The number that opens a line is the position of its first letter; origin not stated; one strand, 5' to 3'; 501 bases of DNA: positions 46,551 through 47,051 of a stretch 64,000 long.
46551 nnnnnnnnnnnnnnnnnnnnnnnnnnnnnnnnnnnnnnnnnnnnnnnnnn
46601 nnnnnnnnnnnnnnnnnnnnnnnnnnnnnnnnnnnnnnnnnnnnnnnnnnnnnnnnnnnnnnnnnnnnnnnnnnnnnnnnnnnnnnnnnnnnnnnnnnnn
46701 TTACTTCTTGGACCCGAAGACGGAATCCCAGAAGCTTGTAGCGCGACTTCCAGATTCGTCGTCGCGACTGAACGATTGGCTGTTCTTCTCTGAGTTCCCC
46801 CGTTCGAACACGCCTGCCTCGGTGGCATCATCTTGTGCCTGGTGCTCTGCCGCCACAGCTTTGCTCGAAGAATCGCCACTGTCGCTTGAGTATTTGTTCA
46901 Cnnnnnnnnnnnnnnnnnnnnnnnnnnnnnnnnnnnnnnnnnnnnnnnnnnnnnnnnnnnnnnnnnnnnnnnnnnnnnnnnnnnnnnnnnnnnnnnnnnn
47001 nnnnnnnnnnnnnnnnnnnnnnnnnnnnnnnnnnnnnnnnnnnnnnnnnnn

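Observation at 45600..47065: Two GC-rich units encoding small highly acidic Ser/Asp-rich proteins, each behind a shared 16-nt motif and a near-consensus promoter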

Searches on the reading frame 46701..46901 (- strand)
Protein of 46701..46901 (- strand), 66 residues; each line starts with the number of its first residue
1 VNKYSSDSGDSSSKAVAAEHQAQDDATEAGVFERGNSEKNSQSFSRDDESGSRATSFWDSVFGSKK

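Call 11: search_protein_families(library=pfam, proteins=[window:46701-46901:-], max_evalue=0.1)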
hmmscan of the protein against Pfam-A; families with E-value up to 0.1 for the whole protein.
window:46701-46901:- (66 aa): 0 families

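Call 14: find_encoding_contigs(protein=window:46701-46901:-, flank=5000, max_places=10)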
Protein window:46701-46901:- (66 aa): no gene with exactly this product is on record in the collection.

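Call 20: find_homologous_proteins(query=window:46701-46901:-, max_evalue=1)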
Query window:46701-46901:- (66 aa): 7 proteins with E <= 1 among 7 candidates.
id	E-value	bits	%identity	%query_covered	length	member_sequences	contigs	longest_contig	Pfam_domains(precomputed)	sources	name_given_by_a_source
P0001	9.0e-19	84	68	100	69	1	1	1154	-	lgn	-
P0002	1.5e-18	84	70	80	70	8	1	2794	-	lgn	-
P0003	3.2e-17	80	68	94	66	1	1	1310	-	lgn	-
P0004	4.0e-17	79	65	100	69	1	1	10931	-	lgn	-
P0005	9.4e-17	78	70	76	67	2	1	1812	-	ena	-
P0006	5.4e-16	76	68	86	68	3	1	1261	-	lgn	-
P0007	1.8e-8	52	56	92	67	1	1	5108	-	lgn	-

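Call 22: find_encoding_contigs(protein=P0004, flank=6000, max_places=6)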
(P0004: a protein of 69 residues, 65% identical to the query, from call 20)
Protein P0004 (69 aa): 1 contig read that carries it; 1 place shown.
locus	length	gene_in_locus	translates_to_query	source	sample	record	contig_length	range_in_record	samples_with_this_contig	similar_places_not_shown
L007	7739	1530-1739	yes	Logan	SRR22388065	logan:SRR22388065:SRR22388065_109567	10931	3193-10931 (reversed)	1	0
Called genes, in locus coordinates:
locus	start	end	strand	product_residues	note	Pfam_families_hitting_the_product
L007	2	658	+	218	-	?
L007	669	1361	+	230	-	PF01553:Acyltransferase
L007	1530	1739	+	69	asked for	-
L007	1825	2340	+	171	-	-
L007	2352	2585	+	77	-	-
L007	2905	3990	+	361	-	PF01488:Shikimate_DH, PF00056:Ldh_1_N (faint)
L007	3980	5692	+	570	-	PF16927:HisKA_7TM (weak), PF00512:HisKA, PF02518:HATPase_c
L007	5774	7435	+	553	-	PF16927:HisKA_7TM, PF00512:HisKA, PF02518:HATPase_c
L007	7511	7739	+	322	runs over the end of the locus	PF00579:tRNA-synt_1b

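Call 23: find_encoding_contigs(protein=P0007, flank=6000, max_places=6)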
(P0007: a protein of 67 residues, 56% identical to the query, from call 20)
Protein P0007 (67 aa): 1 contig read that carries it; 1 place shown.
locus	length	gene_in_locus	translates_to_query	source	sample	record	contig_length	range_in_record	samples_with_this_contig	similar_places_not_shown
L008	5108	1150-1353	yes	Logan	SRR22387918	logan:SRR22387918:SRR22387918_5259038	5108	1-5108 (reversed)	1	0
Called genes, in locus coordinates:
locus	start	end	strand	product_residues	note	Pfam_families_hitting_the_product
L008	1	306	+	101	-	?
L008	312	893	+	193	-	PF08241:Methyltransf_11, PF13649:Methyltransf_25 (weak)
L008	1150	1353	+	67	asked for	-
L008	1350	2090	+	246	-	-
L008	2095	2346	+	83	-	-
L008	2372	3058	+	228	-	PF01553:Acyltransferase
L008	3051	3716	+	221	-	PF00702:Hydrolase (faint), PF12710:HAD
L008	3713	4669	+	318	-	PF01073:3Beta_HSD, PF01370:Epimerase, PF02719:Polysacc_synt_2 (weak), PF04321:RmlD_sub_bind, PF05368:NmrA (weak), PF13460:NAD_binding_10, PF16363:GDP_Man_Dehyd, PF07993:NAD_binding_4, +1 more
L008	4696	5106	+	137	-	?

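Call 28: find_related_loci(query=A2, collection=genome_contigs, flank=6000)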
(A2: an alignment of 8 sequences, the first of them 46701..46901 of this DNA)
Query A2 (66 aa) in genome_contigs; peptide patterns used: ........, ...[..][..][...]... (x = any residue, [..] = any of these).
127 stretches matched a pattern; 2 encode a relative of the query (tblastn E <= 1e-3); 2 distinct loci.
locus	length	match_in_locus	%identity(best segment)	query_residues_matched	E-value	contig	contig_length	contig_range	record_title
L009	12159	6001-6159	70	14-66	3e-21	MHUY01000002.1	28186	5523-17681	MAG: Candidatus Yonathbacteria bacterium RIFOXYC2_FULL_47_9 rifoxyc2_full_scaffold_1129, whole genome shotgun sequence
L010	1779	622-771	68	14-63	2e-19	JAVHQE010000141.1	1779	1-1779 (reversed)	MAG: Candidatus Paceibacterota bacterium isolate WB01no19_43_19 NODE_73111_length_1779_cov_10.459397, whole genome shotg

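Call 47: find_related_loci(query=A2, collection=viral_contigs, flank=5000)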
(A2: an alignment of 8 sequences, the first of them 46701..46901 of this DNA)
Query A2 (66 aa) in viral_contigs; peptide patterns used: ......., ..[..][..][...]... (x = any residue, [..] = any of these).
73 stretches matched a pattern, but none encodes a relative of the query by tblastn (E <= 1e-3).

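Call 59: search_protein_families(library=ncbifam, proteins=[window:46701-46901:-], max_evalue=0.1)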
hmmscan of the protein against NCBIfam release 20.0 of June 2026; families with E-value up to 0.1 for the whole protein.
window:46701-46901:- (66 aa): 0 families

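Call 60: search_protein_families(library=padloc, proteins=[window:46701-46901:-], max_evalue=0.1)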
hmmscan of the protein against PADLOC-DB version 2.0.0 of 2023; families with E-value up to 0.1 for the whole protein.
window:46701-46901:- (66 aa): 0 families

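Call 61: search_protein_families(library=phrogs, proteins=[window:46701-46901:-], max_evalue=0.1)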
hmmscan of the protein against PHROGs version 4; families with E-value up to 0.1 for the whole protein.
window:46701-46901:- (66 aa): 0 families

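Call 84: search_solved_structures(query=A2, max_evalue=10)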
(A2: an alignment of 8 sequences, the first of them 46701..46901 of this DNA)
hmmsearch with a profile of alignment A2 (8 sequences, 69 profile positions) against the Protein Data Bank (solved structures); distinct sequences matched with E-value up to 10: 0.

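Call 95: search_protein_families(library=ncbifam, proteins=[L009:2616-3929:+, L009:4181-4906:+, L009:4909-5526:+], max_evalue=0.001)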
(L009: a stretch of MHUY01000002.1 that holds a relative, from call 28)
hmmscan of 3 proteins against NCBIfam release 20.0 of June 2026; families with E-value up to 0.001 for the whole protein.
L009:2616-3929:+ (438 aa): 68 families (the best 25 are shown)
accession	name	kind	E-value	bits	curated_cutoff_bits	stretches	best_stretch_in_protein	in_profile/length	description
TIGR04055.1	rSAM_NirJ2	equivalog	1.2e-32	113.8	500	1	15-333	6-322/326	putative heme d1 biosynthesis radical SAM protein NirJ2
TIGR04545.1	rSAM_ahbD_hemeb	equivalog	1.7e-30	106.6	500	1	14-335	5-337/339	heme b synthase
TIGR04133.1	rSAM_w_lipo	hypoth_equivalog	9e-26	90.6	425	1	14-314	29-330/350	TIGR04133 family radical SAM/SPASM protein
TIGR04303.1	GeoRSP_rSAM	equivalog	9.6e-25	87.8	400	1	5-332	1-323/325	GeoRSP system radical SAM/SPASM protein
TIGR04347.1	pseudo_SAM_Halo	equivalog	8e-23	81.3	525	1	14-210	43-235/390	TIGR04347 family pseudo-SAM/SPASM protein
TIGR03962.1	mycofact_rSAM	equivalog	1.4e-21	77.1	265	1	3-324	6-321/339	mycofactocin radical SAM maturase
TIGR02109.1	PQQ_syn_pqqE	equivalog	1.4e-21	76.9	381.35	1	5-350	3-347/358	pyrroloquinoline quinone biosynthesis protein PqqE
TIGR04054.1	rSAM_NirJ1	equivalog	6.9e-21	74.3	650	1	13-169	40-192/387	putative heme d1 biosynthesis radical SAM protein NirJ1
TIGR04546.1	rSAM_ahbC_deAc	equivalog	9.1e-21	74.1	650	1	14-169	44-195/390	12,18-didecarboxysiroheme deacetylase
TIGR04251.1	SCM_rSAM_ScmF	equivalog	1.8e-20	73.7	400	1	15-325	10-331/353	SynChlorMet cassette radical SAM/SPASM protein ScmF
NF050035.1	rSAM_WgK_link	exception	4.2e-20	72.1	650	1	5-179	5-176/367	radical SAM/SPASM peptide maturase WgkB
TIGR04051.1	rSAM_NirJ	equivalog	1.1e-19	70.7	515.45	1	16-184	9-173/354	heme d1 biosynthesis radical SAM protein NirJ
TIGR04103.1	rSAM_nif11_3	equivalog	1.3e-19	70.1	725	1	13-339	9-348/412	nif11-class peptide radical SAM maturase 3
TIGR04250.1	SCM_rSAM_ScmE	equivalog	7.7e-19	67.8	400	1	8-326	2-338/358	SynChlorMet cassette radical SAM/SPASM protein ScmE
NF045574.1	sacti_mat_StsB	exception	8.4e-19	67.7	625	1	14-181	101-263/466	StsB family radical SAM/SPASM domain sactipeptide maturase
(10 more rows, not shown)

L009:4181-4906:+ (242 aa): 0 families

L009:4909-5526:+ (206 aa): 0 families

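Call 104: find_encoding_contigs(protein=P0002, flank=3000, max_places=6)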
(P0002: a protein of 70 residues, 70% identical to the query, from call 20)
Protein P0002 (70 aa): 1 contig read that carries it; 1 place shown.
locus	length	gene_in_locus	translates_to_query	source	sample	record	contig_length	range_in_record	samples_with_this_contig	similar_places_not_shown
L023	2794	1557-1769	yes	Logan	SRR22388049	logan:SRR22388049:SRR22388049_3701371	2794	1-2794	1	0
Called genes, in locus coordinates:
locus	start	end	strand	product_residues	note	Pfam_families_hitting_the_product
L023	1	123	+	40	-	?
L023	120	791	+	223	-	-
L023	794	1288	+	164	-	PF00293:NUDIX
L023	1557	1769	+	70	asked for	-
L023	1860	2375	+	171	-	-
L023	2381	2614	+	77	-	-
